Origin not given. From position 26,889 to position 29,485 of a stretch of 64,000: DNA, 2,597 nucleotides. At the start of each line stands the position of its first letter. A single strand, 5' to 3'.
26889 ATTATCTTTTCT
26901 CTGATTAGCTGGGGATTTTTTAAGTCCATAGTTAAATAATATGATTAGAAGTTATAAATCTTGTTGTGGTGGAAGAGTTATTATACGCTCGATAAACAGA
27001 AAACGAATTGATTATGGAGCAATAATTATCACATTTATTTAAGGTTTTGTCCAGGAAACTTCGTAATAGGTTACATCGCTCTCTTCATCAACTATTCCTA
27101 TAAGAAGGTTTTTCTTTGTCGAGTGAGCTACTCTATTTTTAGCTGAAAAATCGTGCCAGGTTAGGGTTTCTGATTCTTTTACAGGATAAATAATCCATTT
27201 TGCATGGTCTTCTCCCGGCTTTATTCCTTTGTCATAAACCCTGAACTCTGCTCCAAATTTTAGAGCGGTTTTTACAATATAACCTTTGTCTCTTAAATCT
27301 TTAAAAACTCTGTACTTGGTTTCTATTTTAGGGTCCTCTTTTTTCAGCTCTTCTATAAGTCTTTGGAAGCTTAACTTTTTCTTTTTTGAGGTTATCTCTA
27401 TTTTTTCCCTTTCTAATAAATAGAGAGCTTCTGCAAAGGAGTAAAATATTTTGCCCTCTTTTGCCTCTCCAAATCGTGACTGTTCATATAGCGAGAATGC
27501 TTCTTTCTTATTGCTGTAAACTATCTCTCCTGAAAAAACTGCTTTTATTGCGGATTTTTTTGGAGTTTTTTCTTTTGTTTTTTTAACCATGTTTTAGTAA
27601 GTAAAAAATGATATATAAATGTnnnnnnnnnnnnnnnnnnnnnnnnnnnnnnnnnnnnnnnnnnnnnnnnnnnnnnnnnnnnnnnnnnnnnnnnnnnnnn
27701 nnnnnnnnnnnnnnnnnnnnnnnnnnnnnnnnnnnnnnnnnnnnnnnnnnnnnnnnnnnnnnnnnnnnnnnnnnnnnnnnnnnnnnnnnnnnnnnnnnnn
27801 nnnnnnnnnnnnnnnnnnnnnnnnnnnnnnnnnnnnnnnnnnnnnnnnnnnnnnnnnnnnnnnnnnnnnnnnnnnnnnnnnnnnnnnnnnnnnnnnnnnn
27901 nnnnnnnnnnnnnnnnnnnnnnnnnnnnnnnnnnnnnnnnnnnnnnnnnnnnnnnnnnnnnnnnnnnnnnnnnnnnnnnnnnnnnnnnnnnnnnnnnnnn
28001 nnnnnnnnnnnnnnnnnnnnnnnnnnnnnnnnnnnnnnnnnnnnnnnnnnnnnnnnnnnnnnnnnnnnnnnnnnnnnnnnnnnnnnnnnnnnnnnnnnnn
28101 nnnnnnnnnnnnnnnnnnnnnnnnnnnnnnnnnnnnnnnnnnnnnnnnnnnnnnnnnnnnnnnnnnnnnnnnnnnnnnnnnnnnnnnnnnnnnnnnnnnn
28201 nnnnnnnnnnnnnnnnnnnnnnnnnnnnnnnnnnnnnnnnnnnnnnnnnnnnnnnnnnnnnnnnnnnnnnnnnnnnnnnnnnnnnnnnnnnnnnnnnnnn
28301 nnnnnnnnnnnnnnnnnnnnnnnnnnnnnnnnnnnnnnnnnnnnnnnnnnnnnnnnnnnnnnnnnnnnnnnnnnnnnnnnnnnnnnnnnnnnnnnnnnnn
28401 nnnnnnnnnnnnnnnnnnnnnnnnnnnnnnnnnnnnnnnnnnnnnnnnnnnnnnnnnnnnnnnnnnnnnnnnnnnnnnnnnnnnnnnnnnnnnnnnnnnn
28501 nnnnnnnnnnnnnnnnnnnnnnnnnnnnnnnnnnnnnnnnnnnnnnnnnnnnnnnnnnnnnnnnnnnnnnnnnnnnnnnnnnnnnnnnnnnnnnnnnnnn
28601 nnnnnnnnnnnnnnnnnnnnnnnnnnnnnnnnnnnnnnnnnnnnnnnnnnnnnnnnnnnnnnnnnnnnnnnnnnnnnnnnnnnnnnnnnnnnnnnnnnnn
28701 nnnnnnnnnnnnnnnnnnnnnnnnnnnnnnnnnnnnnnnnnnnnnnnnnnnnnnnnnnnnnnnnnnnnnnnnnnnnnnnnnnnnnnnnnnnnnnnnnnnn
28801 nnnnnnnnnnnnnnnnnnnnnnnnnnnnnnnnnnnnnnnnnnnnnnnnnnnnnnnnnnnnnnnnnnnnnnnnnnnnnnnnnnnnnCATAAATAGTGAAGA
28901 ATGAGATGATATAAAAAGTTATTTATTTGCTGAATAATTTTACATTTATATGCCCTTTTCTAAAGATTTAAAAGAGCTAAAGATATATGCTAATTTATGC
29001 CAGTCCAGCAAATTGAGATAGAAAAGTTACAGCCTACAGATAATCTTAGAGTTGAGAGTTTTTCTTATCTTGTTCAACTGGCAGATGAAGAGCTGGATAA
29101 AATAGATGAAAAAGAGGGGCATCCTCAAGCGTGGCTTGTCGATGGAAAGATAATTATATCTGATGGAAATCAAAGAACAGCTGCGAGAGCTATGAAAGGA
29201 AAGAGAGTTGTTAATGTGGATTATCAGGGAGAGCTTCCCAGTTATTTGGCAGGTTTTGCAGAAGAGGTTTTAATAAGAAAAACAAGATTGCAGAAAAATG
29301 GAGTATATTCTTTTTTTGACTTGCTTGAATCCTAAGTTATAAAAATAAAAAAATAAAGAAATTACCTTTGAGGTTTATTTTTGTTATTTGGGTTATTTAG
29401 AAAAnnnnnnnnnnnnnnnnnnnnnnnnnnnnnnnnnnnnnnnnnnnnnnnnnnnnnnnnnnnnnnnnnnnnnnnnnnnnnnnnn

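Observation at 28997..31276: Bacterial/phage-type DnaB helicase plus ParB/Srx-like gene wedged between gatD and gatB in an archaeal genome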

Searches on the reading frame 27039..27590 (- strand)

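Call 3: search_protein_families(library=pfam, proteins=[window:27039-27590:-], max_evalue=0.01)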
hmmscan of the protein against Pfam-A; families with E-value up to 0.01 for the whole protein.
window:27039-27590:- (183 aa): 4 families
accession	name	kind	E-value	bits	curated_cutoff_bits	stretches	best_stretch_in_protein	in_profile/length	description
PF01974.23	tRNA_int_endo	-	3.3e-29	101.2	27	1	90-175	2-85/85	tRNA intron endonuclease, catalytic C-terminal domain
PF02778.19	tRNA_int_endo_N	-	7.2e-13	48.3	21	1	16-78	2-66/67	tRNA intron endonuclease, N-terminal domain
PF12928.12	tRNA_int_end_N2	-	0.00038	20.9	24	1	39-66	39-67/69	tRNA-splicing endonuclease subunit sen54 N-term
PF09631.16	Sen15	-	0.00043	21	22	1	121-179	29-92/101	Sen15 protein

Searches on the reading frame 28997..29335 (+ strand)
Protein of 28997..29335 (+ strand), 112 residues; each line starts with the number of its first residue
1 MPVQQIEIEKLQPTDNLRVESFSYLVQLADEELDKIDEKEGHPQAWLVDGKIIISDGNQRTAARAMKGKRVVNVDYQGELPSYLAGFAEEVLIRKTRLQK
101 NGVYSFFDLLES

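Call 3: search_protein_families(library=pfam, proteins=[window:28997-29335:+], max_evalue=0.01)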
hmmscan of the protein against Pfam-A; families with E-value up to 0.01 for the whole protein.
window:28997-29335:+ (112 aa): 0 families

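Call 4: search_protein_families(library=ncbifam, proteins=[window:28997-29335:+], max_evalue=0.01)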
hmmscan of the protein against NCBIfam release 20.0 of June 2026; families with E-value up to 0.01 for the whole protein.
window:28997-29335:+ (112 aa): 0 families

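Call 5: search_protein_families(library=phrogs, proteins=[window:28997-29335:+], max_evalue=0.01)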
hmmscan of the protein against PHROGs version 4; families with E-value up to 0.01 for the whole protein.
window:28997-29335:+ (112 aa): 0 families

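Call 23: find_homologous_proteins(query=window:28997-29335:+, max_evalue=0.01)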
Query window:28997-29335:+ (112 aa): 2 proteins with E <= 0.01 among 5 candidates.
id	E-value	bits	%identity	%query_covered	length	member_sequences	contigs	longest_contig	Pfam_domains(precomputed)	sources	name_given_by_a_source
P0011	4.0e-66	237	100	100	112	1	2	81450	-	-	-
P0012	7.6e-25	105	48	100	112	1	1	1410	-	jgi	-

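Call 92: search_protein_families(library=padloc, proteins=[window:28997-29335:+], max_evalue=0.1)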
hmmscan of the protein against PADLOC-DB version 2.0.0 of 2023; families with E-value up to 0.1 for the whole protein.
window:28997-29335:+ (112 aa): 0 families

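Call 107: find_encoding_contigs(protein=P0012, flank=5000, max_places=3)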
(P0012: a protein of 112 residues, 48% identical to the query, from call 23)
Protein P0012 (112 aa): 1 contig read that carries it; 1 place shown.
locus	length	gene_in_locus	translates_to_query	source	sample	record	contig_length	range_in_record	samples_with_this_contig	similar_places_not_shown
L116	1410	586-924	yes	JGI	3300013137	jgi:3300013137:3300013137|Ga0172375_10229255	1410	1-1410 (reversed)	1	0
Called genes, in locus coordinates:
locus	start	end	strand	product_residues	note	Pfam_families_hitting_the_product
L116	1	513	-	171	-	?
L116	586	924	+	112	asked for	-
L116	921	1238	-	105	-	-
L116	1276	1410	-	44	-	?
